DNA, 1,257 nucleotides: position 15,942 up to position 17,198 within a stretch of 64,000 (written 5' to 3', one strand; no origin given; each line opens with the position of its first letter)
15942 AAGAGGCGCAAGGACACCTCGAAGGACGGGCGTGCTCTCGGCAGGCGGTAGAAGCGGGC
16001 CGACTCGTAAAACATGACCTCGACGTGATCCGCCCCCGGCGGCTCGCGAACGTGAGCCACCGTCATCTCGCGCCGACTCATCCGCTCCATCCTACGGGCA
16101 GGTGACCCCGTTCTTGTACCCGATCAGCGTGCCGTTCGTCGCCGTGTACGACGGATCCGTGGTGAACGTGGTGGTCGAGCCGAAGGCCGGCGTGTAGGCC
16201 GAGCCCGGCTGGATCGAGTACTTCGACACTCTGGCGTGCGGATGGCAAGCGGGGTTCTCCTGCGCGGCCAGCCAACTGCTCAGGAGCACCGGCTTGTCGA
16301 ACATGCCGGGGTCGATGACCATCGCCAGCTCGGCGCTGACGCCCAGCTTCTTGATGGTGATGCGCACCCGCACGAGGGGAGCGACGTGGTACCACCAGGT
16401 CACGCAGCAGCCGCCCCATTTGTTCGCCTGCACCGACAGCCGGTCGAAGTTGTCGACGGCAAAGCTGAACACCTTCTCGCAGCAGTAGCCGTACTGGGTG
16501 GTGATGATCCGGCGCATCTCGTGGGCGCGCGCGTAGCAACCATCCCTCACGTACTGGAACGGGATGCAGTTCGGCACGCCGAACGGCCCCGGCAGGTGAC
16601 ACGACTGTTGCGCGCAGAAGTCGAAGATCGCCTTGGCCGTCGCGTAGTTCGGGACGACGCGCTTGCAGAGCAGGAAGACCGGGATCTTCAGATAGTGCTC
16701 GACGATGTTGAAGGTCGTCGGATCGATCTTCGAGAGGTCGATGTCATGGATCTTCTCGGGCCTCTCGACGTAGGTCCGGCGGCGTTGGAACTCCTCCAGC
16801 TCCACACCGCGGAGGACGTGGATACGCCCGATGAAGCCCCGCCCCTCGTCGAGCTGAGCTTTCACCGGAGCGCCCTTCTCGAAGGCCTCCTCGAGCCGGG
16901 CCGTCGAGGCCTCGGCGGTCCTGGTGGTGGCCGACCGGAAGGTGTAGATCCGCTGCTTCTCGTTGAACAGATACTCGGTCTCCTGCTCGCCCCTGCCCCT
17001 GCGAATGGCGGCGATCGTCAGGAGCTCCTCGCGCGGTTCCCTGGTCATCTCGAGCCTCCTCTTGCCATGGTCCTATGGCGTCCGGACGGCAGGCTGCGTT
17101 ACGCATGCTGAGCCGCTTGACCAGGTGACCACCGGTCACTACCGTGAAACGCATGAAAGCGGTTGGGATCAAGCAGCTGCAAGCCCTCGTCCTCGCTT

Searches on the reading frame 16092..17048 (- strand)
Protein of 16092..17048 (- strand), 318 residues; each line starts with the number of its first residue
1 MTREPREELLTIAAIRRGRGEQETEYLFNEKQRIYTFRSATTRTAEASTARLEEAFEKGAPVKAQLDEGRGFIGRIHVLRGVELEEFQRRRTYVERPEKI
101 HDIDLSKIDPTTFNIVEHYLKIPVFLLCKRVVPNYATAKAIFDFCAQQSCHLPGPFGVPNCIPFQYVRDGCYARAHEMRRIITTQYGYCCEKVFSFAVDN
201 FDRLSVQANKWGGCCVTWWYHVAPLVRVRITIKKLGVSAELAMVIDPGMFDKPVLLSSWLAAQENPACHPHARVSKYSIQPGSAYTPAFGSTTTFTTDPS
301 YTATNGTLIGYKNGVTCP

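Call 3: search_protein_families(library=pfam, proteins=[window:16092-17048:-], max_evalue=0.01)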
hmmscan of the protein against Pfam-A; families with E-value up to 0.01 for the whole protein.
window:16092-17048:- (318 aa): 2 families
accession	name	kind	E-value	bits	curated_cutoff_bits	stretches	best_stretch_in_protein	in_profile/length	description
PF18626.7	Gln_deamidase_2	-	1.2e-23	83.7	25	1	139-262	2-105/106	Glutaminase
PF06618.16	DUF1148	-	0.0048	17.5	25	0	176-221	40-85/114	Protein of unknown function (DUF1148)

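Call 5: search_solved_structures(query=window:16092-17048:-, max_evalue=1, show_alignments=2)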
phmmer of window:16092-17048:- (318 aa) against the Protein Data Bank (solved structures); distinct sequences matched with E-value up to 1: 5.
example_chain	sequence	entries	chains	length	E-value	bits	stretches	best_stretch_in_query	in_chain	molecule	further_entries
2ksv_A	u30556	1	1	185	1.2e-20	77.3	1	130-298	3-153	Protein-glutaminase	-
3a54_A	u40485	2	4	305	1.2e-20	77.3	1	130-289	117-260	Protein-glutaminase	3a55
3a56_A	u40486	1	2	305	1.4e-20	77.1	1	130-289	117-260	Protein-glutaminase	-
2zk9_X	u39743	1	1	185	2.9e-20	76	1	130-298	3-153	Protein-glutaminase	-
8z3i_A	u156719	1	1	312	5.1e-18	68.7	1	130-313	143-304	Protein glutaminase domain-containing protein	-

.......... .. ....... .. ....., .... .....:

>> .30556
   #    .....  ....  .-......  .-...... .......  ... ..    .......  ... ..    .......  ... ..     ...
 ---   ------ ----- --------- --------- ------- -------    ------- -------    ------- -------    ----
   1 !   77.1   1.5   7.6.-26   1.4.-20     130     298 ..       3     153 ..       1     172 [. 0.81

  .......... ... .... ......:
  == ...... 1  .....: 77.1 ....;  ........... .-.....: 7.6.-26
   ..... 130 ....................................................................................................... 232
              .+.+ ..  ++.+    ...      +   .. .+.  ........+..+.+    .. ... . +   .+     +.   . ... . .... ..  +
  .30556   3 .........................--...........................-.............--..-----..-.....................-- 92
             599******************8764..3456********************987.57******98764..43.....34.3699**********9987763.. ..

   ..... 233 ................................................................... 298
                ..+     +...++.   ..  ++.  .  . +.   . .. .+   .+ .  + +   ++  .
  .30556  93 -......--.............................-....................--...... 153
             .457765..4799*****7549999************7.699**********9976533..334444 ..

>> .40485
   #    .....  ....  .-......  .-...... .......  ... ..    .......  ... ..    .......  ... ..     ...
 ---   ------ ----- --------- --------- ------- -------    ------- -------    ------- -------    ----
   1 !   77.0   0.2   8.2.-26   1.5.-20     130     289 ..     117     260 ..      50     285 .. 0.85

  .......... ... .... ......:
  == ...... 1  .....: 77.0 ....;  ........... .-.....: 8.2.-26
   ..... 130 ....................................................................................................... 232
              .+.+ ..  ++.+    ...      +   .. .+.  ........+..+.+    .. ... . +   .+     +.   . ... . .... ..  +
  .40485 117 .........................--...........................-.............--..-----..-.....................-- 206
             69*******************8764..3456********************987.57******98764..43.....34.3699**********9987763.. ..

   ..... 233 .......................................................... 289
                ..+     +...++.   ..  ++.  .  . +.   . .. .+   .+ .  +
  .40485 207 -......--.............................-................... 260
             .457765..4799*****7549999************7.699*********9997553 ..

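Call 7: find_homologous_proteins(query=window:16092-17048:-, max_evalue=0.001)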
Query window:16092-17048:- (318 aa): 1217 proteins with E <= 0.001 among 2533 candidates; the best 120 are listed.
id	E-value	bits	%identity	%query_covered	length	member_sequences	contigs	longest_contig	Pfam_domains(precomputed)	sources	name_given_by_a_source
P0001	5.1e-214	728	98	100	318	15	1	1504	PF18626.8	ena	-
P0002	2.1e-183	627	84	100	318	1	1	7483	PF18626.8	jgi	jgi:Glutaminase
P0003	9.4e-179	612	81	100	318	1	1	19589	PF18626.8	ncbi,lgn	-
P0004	6.8e-178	609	83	98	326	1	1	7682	PF18626.8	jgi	jgi:Glutaminase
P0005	1.5e-172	591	79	100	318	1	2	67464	PF18626.8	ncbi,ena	-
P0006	1.6e-163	562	77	99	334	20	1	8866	PF18626.8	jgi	jgi:hypothetical protein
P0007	2.5e-163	561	74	100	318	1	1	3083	PF18626.8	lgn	-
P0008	2.6e-159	548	74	100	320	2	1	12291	PF18626.8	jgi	jgi:hypothetical protein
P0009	5.1e-146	504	69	100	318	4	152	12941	PF18626.8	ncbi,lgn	-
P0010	8.6e-140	484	66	100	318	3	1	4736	PF18626.8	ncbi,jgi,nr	ncbi:MAG: protein-glutamine glutaminase family protein [Gammaproteobacteria bacterium]|nr:protein-gl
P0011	2.1e-137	476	63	100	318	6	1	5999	PF18626.8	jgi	jgi:hypothetical protein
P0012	3.8e-136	472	65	97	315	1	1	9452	PF18626.8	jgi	jgi:Glutaminase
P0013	8.6e-136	471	66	97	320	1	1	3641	PF18626.8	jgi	-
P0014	9.9e-136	470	65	97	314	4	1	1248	PF18626.8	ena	-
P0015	3.1e-135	469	66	100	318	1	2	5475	PF18626.8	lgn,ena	-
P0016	2.7e-134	466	65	98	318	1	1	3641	PF18626.8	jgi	-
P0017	9.3e-134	464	67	97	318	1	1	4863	PF18626.8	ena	-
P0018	8.4e-133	461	65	100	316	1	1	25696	PF18626.8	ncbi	ncbi:MAG: protein-glutamine glutaminase family protein [Thermoanaerobaculia bacterium]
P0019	8.7e-133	461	65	98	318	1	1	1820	PF18626.8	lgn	-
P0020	1.2e-132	460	65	97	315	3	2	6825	PF18626.8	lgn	-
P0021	1.3e-132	460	64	100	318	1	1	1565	PF18626.8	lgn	-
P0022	3.2e-132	459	64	97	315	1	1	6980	PF18626.8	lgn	-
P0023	3.8e-132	459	65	97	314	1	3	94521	PF18626.8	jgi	jgi:hypothetical protein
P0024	4.9e-132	458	63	97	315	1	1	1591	PF18626.8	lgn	-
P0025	6.5e-132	458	64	97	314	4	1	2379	PF18626.8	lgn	-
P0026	7.1e-131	454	65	97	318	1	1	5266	PF18626.8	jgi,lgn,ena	-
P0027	1.1e-130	454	63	96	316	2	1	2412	PF18626.8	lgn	-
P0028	1.3e-130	454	62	100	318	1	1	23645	PF18626.8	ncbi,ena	-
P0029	1.8e-130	453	63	100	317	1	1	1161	PF18626.8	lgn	-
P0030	1.9e-130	453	63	100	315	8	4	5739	PF18626.8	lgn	-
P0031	3.4e-130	452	63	97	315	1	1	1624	PF18626.8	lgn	-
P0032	7.7e-129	448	65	97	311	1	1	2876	PF18626.8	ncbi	-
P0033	8.7e-129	447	65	97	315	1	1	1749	PF18626.8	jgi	jgi:hypothetical protein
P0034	9.4e-129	447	63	97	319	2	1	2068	PF18626.8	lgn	-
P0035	2.0e-128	446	62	100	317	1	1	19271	PF18626.8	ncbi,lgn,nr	ncbi:MAG: hypothetical protein JXA73_24515 [Acidobacteria bacterium]|nr:hypothetical protein [Acidob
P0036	5.1e-128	445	63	97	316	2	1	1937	PF18626.8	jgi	jgi:hypothetical protein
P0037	5.7e-128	445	62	97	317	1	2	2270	PF18626.8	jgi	jgi:Glutaminase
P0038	6.7e-128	445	65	97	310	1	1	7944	PF18626.8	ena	-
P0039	1.2e-127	444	62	99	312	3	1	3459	PF18626.8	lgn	-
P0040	1.3e-127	444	63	99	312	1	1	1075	PF18626.8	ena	-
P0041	1.4e-127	444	63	100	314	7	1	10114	PF18626.8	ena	-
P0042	2.2e-127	443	63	97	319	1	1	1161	PF18626.8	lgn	-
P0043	2.4e-127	443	63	97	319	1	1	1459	PF18626.8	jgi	-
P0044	2.6e-127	443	60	100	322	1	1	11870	PF18626.8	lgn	-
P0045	9.2e-127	441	62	97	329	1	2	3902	PF18626.8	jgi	jgi:hypothetical protein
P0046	1.5e-126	440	62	97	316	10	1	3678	PF18626.8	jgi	jgi:hypothetical protein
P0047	2.1e-126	440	63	97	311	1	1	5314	PF18626.8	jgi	jgi:hypothetical protein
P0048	7.7e-126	438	60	100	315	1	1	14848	PF18626.8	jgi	jgi:hypothetical protein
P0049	9.0e-126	438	62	97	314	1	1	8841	PF18626.8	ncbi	-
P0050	9.8e-126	437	62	98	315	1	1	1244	PF18626.8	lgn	-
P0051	1.1e-125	437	63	97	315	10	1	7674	PF18626.8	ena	-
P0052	1.1e-125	437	64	97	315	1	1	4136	PF18626.8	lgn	-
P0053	1.3e-125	437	62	100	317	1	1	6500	PF18626.8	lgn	-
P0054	1.5e-125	437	62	97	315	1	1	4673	PF18626.8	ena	-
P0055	1.5e-125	437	63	100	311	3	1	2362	PF18626.8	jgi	jgi:hypothetical protein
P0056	1.7e-125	437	60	100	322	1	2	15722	PF18626.8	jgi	jgi:hypothetical protein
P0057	2.3e-125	436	61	100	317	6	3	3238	PF18626.8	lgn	-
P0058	2.4e-125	436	60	97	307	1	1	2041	PF18626.8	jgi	jgi:hypothetical protein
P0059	2.7e-125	436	61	100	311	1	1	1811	PF18626.8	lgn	-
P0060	4.0e-125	435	63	97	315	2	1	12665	PF18626.8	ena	-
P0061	4.9e-125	435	62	97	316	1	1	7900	PF18626.8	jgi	jgi:hypothetical protein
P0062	5.6e-125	435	63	97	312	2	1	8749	PF18626.8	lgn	-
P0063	6.7e-125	435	62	99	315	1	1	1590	PF18626.8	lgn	-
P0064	7.0e-125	435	64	97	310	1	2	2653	PF18626.8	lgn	-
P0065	8.8e-125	434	62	97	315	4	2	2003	PF18626.8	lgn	-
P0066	9.8e-125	434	62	97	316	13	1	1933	PF18626.8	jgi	jgi:hypothetical protein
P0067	2.4e-124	433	63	97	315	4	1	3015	PF18626.8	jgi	jgi:glutaminase-like protein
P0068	2.5e-124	433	63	97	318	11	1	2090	PF18626.8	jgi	jgi:Glutaminase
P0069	2.5e-124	433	62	99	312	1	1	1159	PF18626.8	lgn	-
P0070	3.0e-124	433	61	97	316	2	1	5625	PF18626.8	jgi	jgi:Glutaminase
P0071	4.2e-124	432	62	97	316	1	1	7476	PF18626.8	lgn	-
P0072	7.8e-124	431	61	99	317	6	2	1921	PF18626.8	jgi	jgi:hypothetical protein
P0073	1.0e-123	431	58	98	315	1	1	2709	PF18626.8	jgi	jgi:hypothetical protein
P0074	1.1e-123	431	60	100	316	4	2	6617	PF18626.8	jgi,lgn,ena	-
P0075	1.2e-123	431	62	97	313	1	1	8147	PF18626.8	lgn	-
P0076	1.2e-123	431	60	99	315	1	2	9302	PF18626.8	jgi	jgi:hypothetical protein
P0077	1.3e-123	430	63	97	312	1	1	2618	PF18626.8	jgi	jgi:hypothetical protein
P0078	1.4e-123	430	60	100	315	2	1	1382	PF18626.8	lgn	-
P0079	1.7e-123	430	61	97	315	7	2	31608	PF18626.8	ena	-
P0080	1.8e-123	430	61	97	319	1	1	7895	PF18626.8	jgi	jgi:Glutaminase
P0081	2.1e-123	430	62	97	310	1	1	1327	PF18626.8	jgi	-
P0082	2.5e-123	430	60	98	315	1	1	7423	PF18626.8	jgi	jgi:hypothetical protein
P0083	2.6e-123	430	60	100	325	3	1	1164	PF18626.8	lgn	-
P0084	2.6e-123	430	60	97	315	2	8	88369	PF18626.8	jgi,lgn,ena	jgi:hypothetical protein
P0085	2.7e-123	429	70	84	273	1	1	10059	PF18626.8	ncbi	-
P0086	2.9e-123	429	60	97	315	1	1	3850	PF18626.8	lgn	-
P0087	3.4e-123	429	62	100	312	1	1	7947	PF18626.8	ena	-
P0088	3.5e-123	429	61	97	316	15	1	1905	PF18626.8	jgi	-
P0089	4.2e-123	429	61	100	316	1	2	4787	PF18626.8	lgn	-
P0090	4.2e-123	429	62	97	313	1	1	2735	PF18626.8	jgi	jgi:hypothetical protein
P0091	4.6e-123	429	61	97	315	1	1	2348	PF18626.8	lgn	-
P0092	4.8e-123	429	62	100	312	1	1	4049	PF18626.8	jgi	-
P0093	5.9e-123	428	60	97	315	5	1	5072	PF18626.8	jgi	jgi:hypothetical protein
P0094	8.0e-123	428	60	100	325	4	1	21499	PF18626.8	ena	-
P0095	8.1e-123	428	61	97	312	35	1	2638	PF18626.8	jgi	-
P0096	8.5e-123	428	63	97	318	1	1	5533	PF18626.8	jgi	jgi:Glutaminase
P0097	9.8e-123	428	59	97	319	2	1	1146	PF18626.8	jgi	jgi:hypothetical protein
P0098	1.1e-122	427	60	100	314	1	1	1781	PF18626.8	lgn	-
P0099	1.2e-122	427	60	100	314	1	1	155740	PF18626.8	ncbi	-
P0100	2.1e-122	427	61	97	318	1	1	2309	PF18626.8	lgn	-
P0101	2.3e-122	426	62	97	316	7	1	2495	PF18626.8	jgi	jgi:hypothetical protein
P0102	2.7e-122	426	62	98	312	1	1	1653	PF18626.8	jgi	jgi:hypothetical protein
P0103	3.5e-122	426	61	97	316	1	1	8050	PF18626.8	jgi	jgi:Glutaminase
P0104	4.2e-122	426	62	100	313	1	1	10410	PF18626.8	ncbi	-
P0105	4.5e-122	425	60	100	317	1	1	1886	PF18626.8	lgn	-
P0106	4.7e-122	425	62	97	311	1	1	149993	PF18626.8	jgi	jgi:Glutaminase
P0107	5.0e-122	425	60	97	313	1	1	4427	PF18626.8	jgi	jgi:hypothetical protein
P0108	5.2e-122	425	61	99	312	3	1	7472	PF18626.8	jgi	jgi:hypothetical protein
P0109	5.3e-122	425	60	98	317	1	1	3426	PF18626.8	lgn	-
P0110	6.7e-122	425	60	98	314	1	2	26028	PF18626.8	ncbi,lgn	ncbi:hypothetical protein BH23GEM2_BH23GEM2_23080 [soil metagenome]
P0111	7.2e-122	425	62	97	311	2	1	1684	PF18626.8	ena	-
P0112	7.8e-122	425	60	97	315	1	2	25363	PF18626.8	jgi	jgi:hypothetical protein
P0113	7.8e-122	425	61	98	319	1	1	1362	PF18626.8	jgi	jgi:hypothetical protein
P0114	8.0e-122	425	63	95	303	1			PF18626.8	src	-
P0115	8.3e-122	425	62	97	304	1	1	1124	PF18626.8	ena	-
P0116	1.1e-121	424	61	97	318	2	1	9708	PF18626.8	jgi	jgi:hypothetical protein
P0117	1.1e-121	424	61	97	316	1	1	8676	PF18626.8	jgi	jgi:hypothetical protein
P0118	1.1e-121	424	60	100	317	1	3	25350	PF18626.8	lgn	-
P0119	1.2e-121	424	60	97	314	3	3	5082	PF18626.8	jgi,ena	-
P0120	1.2e-121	424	60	97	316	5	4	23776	PF18626.8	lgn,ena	-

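Call 8: find_encoding_contigs(protein=P0005, flank=10000, max_places=3)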
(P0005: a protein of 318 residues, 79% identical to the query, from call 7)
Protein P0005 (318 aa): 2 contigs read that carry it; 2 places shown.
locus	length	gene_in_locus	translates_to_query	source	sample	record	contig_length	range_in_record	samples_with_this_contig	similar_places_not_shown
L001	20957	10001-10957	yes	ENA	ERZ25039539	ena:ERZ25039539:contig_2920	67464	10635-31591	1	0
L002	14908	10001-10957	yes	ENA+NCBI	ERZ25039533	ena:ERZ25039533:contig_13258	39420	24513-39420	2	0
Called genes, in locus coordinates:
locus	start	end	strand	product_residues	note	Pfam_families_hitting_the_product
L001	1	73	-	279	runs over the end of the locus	PF13360:PQQ_2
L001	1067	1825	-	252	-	-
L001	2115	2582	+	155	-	PF14534:DUF4440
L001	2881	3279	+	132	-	-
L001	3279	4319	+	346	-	PF04055:Radical_SAM, PF13186:SPASM (faint)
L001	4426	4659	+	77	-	-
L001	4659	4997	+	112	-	PF02452:PemK_toxin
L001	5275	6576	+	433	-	-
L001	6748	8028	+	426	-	PF24681:Kelch_KLHDC2_KLHL20_DRC7 (faint)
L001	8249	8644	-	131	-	PF05239:PRC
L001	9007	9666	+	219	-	PF00795:CN_hydrolase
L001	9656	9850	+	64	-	-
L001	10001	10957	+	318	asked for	PF18626:Gln_deamidase_2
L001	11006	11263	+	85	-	-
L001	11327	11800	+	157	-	PF00149:Metallophos (faint), PF12850:Metallophos_2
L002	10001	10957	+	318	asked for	PF18626:Gln_deamidase_2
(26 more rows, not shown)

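Call 9: find_encoding_contigs(protein=P0003, flank=10000, max_places=3)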
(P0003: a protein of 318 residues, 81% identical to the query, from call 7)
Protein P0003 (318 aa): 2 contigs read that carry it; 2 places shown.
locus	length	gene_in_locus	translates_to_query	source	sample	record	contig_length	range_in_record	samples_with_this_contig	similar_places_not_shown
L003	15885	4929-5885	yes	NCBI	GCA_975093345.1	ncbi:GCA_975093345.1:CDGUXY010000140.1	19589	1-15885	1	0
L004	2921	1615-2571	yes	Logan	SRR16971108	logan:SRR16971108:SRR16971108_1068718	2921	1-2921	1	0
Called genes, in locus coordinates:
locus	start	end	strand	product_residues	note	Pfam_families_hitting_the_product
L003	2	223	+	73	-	?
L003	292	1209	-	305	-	PF00413:Peptidase_M10 (weak)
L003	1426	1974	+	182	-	PF12773:DZR (faint), PF13240:Zn_Ribbon_1 (faint)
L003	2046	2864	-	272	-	PF13580:SIS_2 (weak), PF22645:GKRP_SIS_N, PF01380:SIS (weak)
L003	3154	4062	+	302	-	PF01869:BcrAD_BadFG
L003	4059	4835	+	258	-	PF04794:YdjC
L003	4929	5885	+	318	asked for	PF18626:Gln_deamidase_2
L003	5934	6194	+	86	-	-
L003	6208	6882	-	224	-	PF01613:Flavin_Reduct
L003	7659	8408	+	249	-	PF01464:SLT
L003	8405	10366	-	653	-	PF00672:HAMP, PF07228:SpoIIE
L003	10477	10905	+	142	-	-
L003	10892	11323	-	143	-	-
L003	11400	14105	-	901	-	PF00069:Pkinase, PF07714:PK_Tyr_Ser-Thr, PF23914:TPR_CcmH_CycH (weak), PF13432:TPR_16, PF14559:TPR_19 (weak), PF13414:TPR_11, PF13424:TPR_12, PF13432:TPR_16, +13 more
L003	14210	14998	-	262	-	PF13472:Lipase_GDSL_2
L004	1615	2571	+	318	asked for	PF18626:Gln_deamidase_2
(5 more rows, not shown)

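Call 10: find_encoding_contigs(protein=P0099, flank=6000, max_places=2)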
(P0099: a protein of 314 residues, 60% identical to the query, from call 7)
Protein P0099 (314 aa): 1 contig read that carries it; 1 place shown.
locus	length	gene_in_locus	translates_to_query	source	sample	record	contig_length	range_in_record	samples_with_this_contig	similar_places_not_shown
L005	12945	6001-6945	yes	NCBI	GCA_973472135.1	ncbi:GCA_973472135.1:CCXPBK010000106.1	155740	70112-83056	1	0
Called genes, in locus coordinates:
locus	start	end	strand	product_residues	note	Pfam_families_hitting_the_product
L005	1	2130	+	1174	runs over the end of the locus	PF02463:SMC_N, PF13175:AAA_15 (weak), PF13476:AAA_23, PF13555:AAA_29 (weak), PF13304:AAA_21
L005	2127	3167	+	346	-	-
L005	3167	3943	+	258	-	PF23023:Anti-Pycsar_Apyc1, PF00753:Lactamase_B, PF12706:Lactamase_B_2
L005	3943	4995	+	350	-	PF18152:DAHP_snth_FXD, PF00793:DAHP_synth_1, PF03102:NeuB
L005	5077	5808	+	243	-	PF03548:LolA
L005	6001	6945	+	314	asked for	PF18626:Gln_deamidase_2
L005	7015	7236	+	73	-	-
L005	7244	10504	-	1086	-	PF13088:BNR_2 (faint), PF25852:DUF6242_C (faint), PF02012:BNR (faint), PF15902:Sortilin-Vps10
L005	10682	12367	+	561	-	PF02368:Big_2, PF13927:Ig_3 (faint), PF02368:Big_2, PF26182:Ig_NUP210_5th (weak), PF02368:Big_2, PF26182:Ig_NUP210_5th (weak), PF02368:Big_2, PF00127:Copper-bind (weak), +1 more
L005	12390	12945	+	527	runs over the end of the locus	-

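Call 11: find_encoding_contigs(protein=P0106, flank=6000, max_places=2)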
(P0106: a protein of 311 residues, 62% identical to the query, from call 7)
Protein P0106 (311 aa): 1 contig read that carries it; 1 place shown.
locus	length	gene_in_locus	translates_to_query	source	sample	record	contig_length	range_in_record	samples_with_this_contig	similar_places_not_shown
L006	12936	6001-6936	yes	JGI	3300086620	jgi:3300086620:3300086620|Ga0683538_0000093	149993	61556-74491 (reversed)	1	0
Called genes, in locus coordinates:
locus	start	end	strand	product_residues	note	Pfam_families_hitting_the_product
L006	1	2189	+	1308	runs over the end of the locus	-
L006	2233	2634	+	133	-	PF12773:DZR (faint), PF13248:Zn_ribbon_3 (weak), PF13240:Zn_Ribbon_1 (weak)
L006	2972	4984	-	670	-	-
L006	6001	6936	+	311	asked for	PF18626:Gln_deamidase_2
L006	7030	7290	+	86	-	-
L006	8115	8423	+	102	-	PF01381:HTH_3 (weak)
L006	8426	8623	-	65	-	-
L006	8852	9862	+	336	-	PF20148:DUF6531, PF05593:RHS_repeat, PF25023:TEN_YD-shell (weak), PF05593:RHS_repeat (weak)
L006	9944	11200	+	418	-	PF01833:TIG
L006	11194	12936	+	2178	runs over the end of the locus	PF01833:TIG, PF01833:TIG, PF05593:RHS_repeat, PF25023:TEN_YD-shell, PF05593:RHS_repeat, PF25023:TEN_YD-shell, PF05593:RHS_repeat, PF25023:TEN_YD-shell, +1 more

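Call 12: find_encoding_contigs(protein=P0018, flank=6000, max_places=2)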
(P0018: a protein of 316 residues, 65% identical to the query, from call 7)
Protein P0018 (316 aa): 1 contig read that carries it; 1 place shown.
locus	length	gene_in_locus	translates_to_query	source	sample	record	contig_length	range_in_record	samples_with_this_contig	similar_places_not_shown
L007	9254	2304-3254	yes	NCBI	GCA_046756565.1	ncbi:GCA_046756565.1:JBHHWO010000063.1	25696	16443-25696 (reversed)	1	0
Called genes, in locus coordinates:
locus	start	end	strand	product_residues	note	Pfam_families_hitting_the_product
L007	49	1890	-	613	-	PF02415:Chlam_PMP (faint)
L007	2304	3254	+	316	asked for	PF18626:Gln_deamidase_2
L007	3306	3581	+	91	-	-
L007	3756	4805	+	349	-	-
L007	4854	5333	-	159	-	-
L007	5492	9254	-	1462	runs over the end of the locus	PF24517:CBM96, PF07705:CARDB, PF14870:PSII_BNR (faint), PF15902:Sortilin-Vps10 (faint)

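Call 18: search_protein_families(library=ncbifam, proteins=[window:16092-17048:-], max_evalue=0.01)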
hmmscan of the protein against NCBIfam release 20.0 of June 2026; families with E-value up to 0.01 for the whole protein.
window:16092-17048:- (318 aa): 1 family
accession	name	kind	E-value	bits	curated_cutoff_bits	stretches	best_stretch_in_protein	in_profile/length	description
NF040782.1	PG_glutam_Chrys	equivalog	7.5e-29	101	250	1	130-317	139-309/321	protein-glutamine glutaminase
